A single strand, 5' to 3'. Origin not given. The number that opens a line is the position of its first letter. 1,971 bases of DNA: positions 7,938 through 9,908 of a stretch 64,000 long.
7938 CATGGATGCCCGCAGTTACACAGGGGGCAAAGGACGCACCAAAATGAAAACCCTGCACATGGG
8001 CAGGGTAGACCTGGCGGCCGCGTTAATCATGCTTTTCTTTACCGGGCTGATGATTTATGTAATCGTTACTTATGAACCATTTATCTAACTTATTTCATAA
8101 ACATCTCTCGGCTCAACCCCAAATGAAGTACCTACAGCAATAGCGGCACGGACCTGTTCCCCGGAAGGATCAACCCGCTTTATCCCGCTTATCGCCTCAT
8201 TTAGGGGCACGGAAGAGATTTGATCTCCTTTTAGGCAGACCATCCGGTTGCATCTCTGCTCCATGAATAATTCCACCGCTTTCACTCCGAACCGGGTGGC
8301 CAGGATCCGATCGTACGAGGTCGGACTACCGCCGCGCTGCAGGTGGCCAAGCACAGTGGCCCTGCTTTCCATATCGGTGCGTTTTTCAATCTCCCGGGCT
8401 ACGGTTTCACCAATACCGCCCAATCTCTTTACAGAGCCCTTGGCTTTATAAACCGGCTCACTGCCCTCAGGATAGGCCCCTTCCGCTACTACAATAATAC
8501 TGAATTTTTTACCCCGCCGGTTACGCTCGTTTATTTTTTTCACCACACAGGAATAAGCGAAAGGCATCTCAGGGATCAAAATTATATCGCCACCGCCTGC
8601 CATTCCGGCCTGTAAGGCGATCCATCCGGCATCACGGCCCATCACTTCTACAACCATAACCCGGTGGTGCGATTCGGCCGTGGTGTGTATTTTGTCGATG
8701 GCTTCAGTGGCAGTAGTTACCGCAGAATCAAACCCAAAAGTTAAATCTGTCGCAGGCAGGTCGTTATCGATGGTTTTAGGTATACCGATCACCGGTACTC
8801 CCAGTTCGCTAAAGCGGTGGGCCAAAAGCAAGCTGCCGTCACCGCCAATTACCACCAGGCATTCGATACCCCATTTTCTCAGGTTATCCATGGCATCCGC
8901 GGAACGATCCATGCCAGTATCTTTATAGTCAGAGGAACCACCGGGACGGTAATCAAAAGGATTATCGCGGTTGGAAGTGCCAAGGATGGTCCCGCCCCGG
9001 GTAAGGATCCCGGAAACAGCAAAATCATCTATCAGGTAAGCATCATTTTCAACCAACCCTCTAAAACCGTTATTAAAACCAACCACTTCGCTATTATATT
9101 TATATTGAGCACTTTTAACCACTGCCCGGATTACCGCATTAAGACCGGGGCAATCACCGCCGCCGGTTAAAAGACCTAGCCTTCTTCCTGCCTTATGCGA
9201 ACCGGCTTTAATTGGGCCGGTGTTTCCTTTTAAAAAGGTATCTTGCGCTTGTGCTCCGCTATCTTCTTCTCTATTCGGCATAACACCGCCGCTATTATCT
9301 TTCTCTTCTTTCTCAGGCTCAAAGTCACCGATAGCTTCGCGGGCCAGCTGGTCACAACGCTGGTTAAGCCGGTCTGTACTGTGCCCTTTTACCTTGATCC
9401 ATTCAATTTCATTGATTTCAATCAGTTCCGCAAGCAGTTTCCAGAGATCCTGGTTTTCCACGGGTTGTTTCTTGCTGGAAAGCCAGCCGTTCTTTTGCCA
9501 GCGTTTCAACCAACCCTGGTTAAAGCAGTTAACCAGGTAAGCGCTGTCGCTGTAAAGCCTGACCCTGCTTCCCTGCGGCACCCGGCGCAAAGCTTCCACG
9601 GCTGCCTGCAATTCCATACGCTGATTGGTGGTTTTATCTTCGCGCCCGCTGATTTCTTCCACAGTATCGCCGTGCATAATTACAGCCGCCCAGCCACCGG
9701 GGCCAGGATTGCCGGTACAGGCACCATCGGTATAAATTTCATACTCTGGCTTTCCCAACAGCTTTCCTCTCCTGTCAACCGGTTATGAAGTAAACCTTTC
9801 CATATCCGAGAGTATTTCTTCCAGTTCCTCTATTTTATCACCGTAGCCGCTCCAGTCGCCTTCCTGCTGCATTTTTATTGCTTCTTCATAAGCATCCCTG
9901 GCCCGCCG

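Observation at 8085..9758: In-frame fusion of an intact RNase HI domain to 6-phosphofructokinase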

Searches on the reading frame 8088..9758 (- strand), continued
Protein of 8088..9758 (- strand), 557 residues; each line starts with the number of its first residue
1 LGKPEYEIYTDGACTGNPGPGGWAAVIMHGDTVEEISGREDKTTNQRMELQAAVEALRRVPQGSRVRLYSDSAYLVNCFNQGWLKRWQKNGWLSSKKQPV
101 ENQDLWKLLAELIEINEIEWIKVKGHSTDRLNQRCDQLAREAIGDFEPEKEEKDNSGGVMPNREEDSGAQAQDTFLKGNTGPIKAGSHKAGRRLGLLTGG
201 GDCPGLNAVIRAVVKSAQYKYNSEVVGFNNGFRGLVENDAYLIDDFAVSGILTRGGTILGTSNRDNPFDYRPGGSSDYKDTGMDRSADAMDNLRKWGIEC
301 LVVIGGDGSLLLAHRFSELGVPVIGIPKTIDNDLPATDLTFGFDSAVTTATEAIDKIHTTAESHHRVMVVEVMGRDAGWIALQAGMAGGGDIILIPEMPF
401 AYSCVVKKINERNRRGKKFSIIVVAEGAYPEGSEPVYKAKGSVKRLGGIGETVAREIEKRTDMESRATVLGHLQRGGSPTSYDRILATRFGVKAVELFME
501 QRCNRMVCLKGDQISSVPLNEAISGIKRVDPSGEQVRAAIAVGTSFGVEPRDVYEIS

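Call 33: find_encoding_contigs(protein=P0053, flank=5000, max_places=1)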
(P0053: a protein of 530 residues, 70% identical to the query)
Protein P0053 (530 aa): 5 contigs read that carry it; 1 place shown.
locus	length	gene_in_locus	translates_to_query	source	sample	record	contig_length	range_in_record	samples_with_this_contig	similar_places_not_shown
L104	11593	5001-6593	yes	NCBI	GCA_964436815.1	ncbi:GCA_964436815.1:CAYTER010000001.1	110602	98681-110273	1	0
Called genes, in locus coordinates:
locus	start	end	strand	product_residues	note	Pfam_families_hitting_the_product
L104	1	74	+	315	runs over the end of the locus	PF02653:BPD_transp_2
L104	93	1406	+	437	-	PF02885:Glycos_trans_3N, PF00591:Glycos_transf_3, PF07831:PYNP_C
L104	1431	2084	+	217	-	PF01791:DeoC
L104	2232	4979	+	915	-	PF03699:UPF0182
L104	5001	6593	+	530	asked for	PF00075:RNase_H, PF00365:PFK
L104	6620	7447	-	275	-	PF02361:CbiQ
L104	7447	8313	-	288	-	PF00005:ABC_tran, PF05621:TniB (faint), PF13401:AAA_22 (faint), PF13304:AAA_21 (weak), PF02463:SMC_N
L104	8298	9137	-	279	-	PF00005:ABC_tran, PF02463:SMC_N, PF13555:AAA_29 (weak), PF13401:AAA_22 (weak), PF13304:AAA_21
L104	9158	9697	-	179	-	PF07155:ECF-ribofla_trS (weak), PF12822:ECF_trnsprt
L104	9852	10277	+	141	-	-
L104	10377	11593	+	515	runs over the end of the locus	?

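Call 35: find_encoding_contigs(protein=P0131, flank=3000, max_places=1)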
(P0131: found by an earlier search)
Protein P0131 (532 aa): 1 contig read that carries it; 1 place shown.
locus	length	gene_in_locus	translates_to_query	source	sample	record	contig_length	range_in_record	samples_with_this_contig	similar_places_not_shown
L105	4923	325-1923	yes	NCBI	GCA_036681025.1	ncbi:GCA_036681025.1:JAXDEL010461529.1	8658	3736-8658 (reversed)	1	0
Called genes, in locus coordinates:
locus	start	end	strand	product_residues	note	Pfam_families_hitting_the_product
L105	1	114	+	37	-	?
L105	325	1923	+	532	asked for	PF00075:RNase_H, PF00365:PFK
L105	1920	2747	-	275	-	PF02361:CbiQ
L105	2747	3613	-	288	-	PF00005:ABC_tran, PF02463:SMC_N (weak), PF05621:TniB (faint), PF13304:AAA_21 (weak)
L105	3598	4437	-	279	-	PF00005:ABC_tran, PF02463:SMC_N, PF13304:AAA_21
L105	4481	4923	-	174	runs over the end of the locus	PF07155:ECF-ribofla_trS (weak), PF12822:ECF_trnsprt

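Call 39: search_solved_structures(query=window:8088-9758:-, max_evalue=1e-20)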
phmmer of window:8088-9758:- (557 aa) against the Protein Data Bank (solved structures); distinct sequences matched with E-value up to 1e-20: 66 (the best 60 are shown).
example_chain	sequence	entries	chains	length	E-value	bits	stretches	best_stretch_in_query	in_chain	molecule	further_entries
7lw1_A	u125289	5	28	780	4.7e-79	269.5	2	188-534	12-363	ATP-dependent 6-phosphofructokinase, liver type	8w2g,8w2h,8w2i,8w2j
1mto_A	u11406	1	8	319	1.1e-72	248.5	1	192-530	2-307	6-phosphofructokinase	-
3u39_A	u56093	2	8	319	1.5e-72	248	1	192-530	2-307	6-phosphofructokinase | PHOSPHOFRUCTOKINASE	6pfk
4omt_A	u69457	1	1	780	2e-72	247.6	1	190-532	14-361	6-phosphofructokinase, muscle type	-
3pfk_A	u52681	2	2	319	3.4e-72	246.8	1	192-530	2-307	PHOSPHOFRUCTOKINASE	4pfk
3o8l_A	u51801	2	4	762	3.7e-72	246.7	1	190-535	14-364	6-phosphofructokinase, muscle type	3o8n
4i4i_A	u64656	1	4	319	7.5e-72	245.7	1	192-530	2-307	6-phosphofructokinase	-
4i36_A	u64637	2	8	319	1.8e-71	244.4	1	192-530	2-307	6-phosphofructokinase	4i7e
4a3s_A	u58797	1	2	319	4.3e-70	239.9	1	192-516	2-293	6-PHOSPHOFRUCTOKINASE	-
3opy_B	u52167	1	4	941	1.9e-69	237.8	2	322-535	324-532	6-phosphofructo-1-kinase beta-subunit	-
10oj_A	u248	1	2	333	5.6e-69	236.2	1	192-426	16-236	ATP-dependent 6-phosphofructokinase isozyme 1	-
1pfk_A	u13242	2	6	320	8.6e-69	235.6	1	192-426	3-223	PHOSPHOFRUCTOKINASE | 6-PHOSPHOFRUCTOKINASE ISOZYME I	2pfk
4xyj_A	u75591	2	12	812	2.8e-68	233.9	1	189-535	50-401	ATP-dependent 6-phosphofructokinase, platelet type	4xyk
7tff_A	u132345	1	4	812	1.1e-67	231.9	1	189-535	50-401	ATP-dependent 6-phosphofructokinase, platelet type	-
4wl0_A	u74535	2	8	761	3.6e-67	230.3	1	193-535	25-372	ATP-dependent 6-phosphofructokinase, platelet type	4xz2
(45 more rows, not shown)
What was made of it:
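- Closest known: Stand-alone bacterial RNase HI. Same: The match to 3H08 has E 4e-48, and E. coli-type structures match at about 1e-32 to 1e-35 (call 39).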

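Call 51: search_protein_representatives(protein=window:8088-9758:-)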
Query: 557 residues. Proteins with E-value up to 0.001 (for the whole library): 42335; up to 1e-10: 21013; up to 1e-30: 2700. The best 150 are listed.
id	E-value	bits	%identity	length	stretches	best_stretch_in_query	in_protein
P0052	7.1e-247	836.7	73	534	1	5-547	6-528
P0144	2.3e-180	617.2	52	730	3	190-532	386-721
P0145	1.7e-127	442.6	34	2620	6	197-536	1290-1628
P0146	1.0e-121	423.5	59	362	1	194-547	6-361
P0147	5.3e-118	411.3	57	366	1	193-547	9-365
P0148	1.6e-116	406.4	52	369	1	191-547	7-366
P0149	1.2e-114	400.2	56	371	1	189-549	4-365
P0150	9.1e-109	380.8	56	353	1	192-550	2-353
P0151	1.0e-107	377.4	54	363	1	192-547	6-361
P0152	1.4e-106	373.6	55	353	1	193-549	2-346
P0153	3.1e-106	372.5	52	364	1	191-547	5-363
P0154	2.4e-104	366.2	52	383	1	190-551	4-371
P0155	3.1e-103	362.5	53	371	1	191-547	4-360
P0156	7.8e-102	357.9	51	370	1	192-547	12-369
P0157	2.0e-101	356.6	52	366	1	192-547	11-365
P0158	2.0e-101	356.6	49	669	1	192-551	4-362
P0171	1.6e-92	327.2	50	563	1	189-549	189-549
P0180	2.9e-89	316.4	50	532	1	192-549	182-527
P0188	1.6e-86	307.4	55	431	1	292-552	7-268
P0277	1.4e-72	261.4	46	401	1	164-533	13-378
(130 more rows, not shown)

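Call 52: search_protein_families(library=pfam, proteins=[P0171, P0180, P0158, P0144, P0052, P0188, P0277], max_evalue=0.001)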
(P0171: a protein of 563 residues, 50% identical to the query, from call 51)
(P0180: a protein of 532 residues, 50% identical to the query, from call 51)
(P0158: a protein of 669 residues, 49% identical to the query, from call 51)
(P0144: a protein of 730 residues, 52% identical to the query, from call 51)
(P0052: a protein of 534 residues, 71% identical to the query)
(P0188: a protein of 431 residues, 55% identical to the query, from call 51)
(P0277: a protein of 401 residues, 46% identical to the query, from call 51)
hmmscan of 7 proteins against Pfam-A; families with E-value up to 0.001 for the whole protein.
P0171 (563 aa): 1 family
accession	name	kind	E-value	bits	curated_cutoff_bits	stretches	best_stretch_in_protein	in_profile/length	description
PF00365.25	PFK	-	7.2e-101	337.6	30.9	1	192-498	1-277/277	Phosphofructokinase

P0180 (532 aa): 1 family
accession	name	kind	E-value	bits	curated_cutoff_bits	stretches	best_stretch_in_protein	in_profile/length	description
PF00365.25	PFK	-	1.2e-100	336.9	30.9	1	183-476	1-277/277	Phosphofructokinase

P0158 (669 aa): 2 families
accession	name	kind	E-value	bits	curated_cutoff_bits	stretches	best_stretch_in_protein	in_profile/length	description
PF00365.25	PFK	-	1.8e-100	336.3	30.9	1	5-308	1-276/277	Phosphofructokinase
PF01513.26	NAD_kinase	-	0.00074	20.3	25.5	0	103-137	68-103/130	ATP-NAD kinase N-terminal domain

P0144 (730 aa): 4 families
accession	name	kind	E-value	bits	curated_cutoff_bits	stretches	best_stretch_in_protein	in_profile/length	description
PF00365.25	PFK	-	1.6e-213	707.1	30.9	2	389-687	1-277/277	Phosphofructokinase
PF01513.26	NAD_kinase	-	6.3e-06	27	25.5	0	463-510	56-103/130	ATP-NAD kinase N-terminal domain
PF24370.1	DUF7526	-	0.00026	21.3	27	0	649-689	26-66/88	Family of unknown function (DUF7526)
PF01995.21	NRD1_2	-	0.00086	19.1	25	0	448-508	144-207/238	NrpR regulatory domains NRD1 and 2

P0052 (534 aa): 3 families
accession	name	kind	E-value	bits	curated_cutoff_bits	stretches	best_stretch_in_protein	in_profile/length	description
PF00365.25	PFK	-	3.3e-108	361.7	30.9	1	175-478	1-276/277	Phosphofructokinase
PF00075.30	RNase_H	-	1.3e-38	132.7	25.8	1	6-144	3-140/141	RNase H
PF01513.26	NAD_kinase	-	0.00025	21.8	25.5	0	269-308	63-103/130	ATP-NAD kinase N-terminal domain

P0188 (431 aa): 1 family
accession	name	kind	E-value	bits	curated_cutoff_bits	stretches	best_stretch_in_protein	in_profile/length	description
PF00365.25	PFK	-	8.6e-78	261.9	30.9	1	3-213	82-276/277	Phosphofructokinase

P0277 (401 aa): 1 family
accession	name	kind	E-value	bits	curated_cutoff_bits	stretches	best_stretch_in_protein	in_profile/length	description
PF00365.25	PFK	-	2.5e-92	309.6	30.9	1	43-342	1-276/277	Phosphofructokinase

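Call 53: predict_structure(alignment_id=A2)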
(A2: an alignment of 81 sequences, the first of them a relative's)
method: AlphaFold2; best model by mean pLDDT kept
length: 557 residues; sequences in the alignment: 81
mean_pLDDT: 81.9   pTM: 0.60
mean pLDDT of the five models: 81.9, 80.1, 79.5, 79.3, 78.9
residues with pLDDT >= 90: 274; 70-90: 160; 50-70: 69; < 50: 54
segments of 3 or more residues with pLDDT < 50: 150-180, 186-188, 271-281, 472-476
pLDDT, mean of each block of 10 residues (from residue 1): 88 88 97 98 95 98 98 92 95 93 97 97 88 96 69 39 34 41 51 89 78 95 94 91 87 62 60 42 77 96 89 93 86 63 66 81 86 81 78 88 95 91 91 84 77 95 87 53 87 97 93 90 78 87 84 60
secondary structure, 60 per line:
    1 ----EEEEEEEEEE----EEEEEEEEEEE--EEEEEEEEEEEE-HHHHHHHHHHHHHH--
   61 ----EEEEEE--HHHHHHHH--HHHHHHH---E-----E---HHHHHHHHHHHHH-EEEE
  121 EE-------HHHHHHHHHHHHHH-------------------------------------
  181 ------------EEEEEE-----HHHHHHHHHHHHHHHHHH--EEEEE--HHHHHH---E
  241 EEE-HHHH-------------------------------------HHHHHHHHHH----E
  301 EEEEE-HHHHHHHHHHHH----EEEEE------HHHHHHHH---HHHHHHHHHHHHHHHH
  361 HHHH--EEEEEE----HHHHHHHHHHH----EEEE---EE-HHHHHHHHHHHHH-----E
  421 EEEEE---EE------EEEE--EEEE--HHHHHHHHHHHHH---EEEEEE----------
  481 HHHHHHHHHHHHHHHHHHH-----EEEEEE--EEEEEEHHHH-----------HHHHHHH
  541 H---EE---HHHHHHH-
elements in order: E5-14 E19-29 E32-43 H45-58 E65-70 H73-80 H83-89 H103-115 E117-122 H130-143 E193-198 H204-221 E224-228 H231-236 E240-243 H245-248 H286-295 E300-305 H307-318 E323-327 H334-341 H345-364 E367-372 H377-387 E392-395 H402-414 E420-425 E437-440 E443-446 H449-461 E465-470 H481-499 E505-510 E513-518 H519-522 H534-541 H550-556
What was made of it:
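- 9189..9323 (-): Disordered linker (aa 146-190), which probably derives from the former rnhA-pfkA intergenic spacer. pLDDT is below 50 over aa 150-188 (call 53).
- On PFK-A phosphofructokinase (PF00365 / TIGR02483 PFK_mixed): Only a monomer was modelled (call 53).
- AlphaFold2 gives two confident domains and a linker with pLDDT below 50 (call 53). A long disordered linker is accessible to proteases, which is an inference from call 53.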

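Call 68: fold_search(model_id=the predicted structure, library=pdb)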
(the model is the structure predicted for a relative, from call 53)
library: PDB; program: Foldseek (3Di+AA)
matches with E <= 10: 1391; with E <= 0.001: 441
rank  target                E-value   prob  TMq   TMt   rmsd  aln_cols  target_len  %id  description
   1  3pfk                  3.0e-30  1.00  0.46  0.74   5.0       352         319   41  PHOSPHOFRUCTOKINASE. STRUCTURE AND CONTROL (released 1989-01-09)
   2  3u39_B                3.2e-30  1.00  0.47  0.76   4.5       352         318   41  Crystal Structure of the apo Bacillus Stearothermophilus phosphofructokinase (released 2012-03-28)
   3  6pfk_A                4.2e-30  1.00  0.47  0.76   4.5       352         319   41  PHOSPHOFRUCTOKINASE, INHIBITED T-STATE (released 1996-07-11)
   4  1pfk_A                9.5e-30  1.00  0.47  0.76   4.6       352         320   39  CRYSTAL STRUCTURE OF THE COMPLEX OF PHOSPHOFRUCTOKINASE FROM ESCHERICHIA COLI WITH ITS REACTION PRODUCTS (released 1989-01-09)
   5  4i36_B                9.5e-30  1.00  0.46  0.74   5.0       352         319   41  Crystal Structure of the Bacillus stearothermophilus Phosphofructokinase Mutant D12A (released 2013-07-31)
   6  2pfk_A                1.1e-29  1.00  0.45  0.77   4.4       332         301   40  THE CRYSTAL STRUCTURE OF UNLIGANDED PHOSPHOFRUCTOKINASE FROM ESCHERICHIA COLI (released 1989-01-09)
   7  4i4i_A                1.6e-29  1.00  0.46  0.74   5.0       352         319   41  Crystal Structure of Bacillus stearothermophilus Phosphofructokinase mutant T156A bound to PEP (released 2013-07-31)
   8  4a3s_A                3.8e-29  1.00  0.46  0.74   5.1       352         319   40  Crystal structure of PFK from Bacillus subtilis (released 2012-08-15)
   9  5xz7                  5.1e-29  1.00  0.46  0.73   5.1       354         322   37  Crystal Structure of Phosphofructokinase from Staphylococcus aureus in complex with adenylylimidodiphosphate, the ATP an (released 2019-03-13)
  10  2pfk_D                5.4e-29  1.00  0.45  0.75   4.8       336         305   40  THE CRYSTAL STRUCTURE OF UNLIGANDED PHOSPHOFRUCTOKINASE FROM ESCHERICHIA COLI (released 1989-01-09)
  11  1mto_A                7.6e-29  1.00  0.47  0.76   4.6       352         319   42  Crystal structure of a Phosphofructokinase mutant from Bacillus stearothermophilus bound with fructose-6-phosphate (released 2002-12-31)
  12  4i36_A                2.7e-28  1.00  0.46  0.75   4.6       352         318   41  Crystal Structure of the Bacillus stearothermophilus Phosphofructokinase Mutant D12A (released 2013-07-31)
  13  1zxx                  5.8e-28  1.00  0.45  0.73   5.1       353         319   35  The crystal structure of phosphofructokinase from Lactobacillus delbrueckii (released 2005-11-08)
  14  5xz8                  1.5e-27  1.00  0.46  0.75   4.9       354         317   36  Crystal Structure of Phosphofructokinase from Staphylococcus aureus in complex with adenylylimidodiphosphate (the ATP an (released 2019-02-27)
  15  9cir_C                4.4e-27  1.00  0.50  0.70   5.2       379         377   33  Crystal structure of pyrophosphate-dependent phosphofructokinase from Candidatus Prometheoarchaeum syntrophicum (released 2025-07-09)
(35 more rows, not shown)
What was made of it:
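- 8118..9182 (-): PFK-A family 6-phosphofructokinase domain (aa 193-547) of the 'PFK_mixed' group. Foldseek matches bacterial PFK structures at E 3e-30 (call 68).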

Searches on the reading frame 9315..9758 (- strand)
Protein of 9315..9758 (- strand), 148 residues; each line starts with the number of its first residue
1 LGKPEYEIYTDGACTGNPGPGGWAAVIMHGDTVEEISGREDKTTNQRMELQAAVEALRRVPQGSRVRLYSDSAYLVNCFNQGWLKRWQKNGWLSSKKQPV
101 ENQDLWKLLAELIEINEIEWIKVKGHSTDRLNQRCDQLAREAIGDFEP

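Call 20: find_related_loci(query=A1, collection=metagenome_contigs, flank=6000)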
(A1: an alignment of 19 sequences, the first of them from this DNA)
Query A1 (148 aa) in metagenome_contigs; peptide patterns used: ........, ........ (x = any residue, [..] = any of these).
600 stretches matched a pattern (row limit reached: there are more); 595 encode a relative of the query (tblastn E <= 1e-3); the best 80 are kept; 80 distinct loci.
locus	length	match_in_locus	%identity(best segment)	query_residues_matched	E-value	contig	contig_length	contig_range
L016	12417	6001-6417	65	5-143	4e-56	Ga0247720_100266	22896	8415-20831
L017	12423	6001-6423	57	3-143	8e-55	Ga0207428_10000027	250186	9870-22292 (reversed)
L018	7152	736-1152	63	5-143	8e-55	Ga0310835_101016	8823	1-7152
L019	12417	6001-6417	63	5-143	8e-55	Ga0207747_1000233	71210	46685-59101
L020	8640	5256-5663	57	8-143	1e-51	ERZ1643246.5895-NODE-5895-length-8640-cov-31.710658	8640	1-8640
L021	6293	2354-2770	57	5-143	3e-51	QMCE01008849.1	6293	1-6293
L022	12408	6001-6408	56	8-143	6e-51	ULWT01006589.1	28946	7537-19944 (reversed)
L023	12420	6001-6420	58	8-146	5e-50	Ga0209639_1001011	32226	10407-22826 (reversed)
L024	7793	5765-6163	60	7-139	4e-50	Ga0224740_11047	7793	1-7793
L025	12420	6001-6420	54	3-142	1e-49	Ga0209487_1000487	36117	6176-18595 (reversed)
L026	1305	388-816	55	5-146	1e-50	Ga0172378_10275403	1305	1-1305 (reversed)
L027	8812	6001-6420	54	4-143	7e-49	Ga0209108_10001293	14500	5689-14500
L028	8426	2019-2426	55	8-143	6e-49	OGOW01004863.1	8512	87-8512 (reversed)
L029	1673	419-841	52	4-144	2e-49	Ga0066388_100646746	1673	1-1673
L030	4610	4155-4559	53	5-139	4e-48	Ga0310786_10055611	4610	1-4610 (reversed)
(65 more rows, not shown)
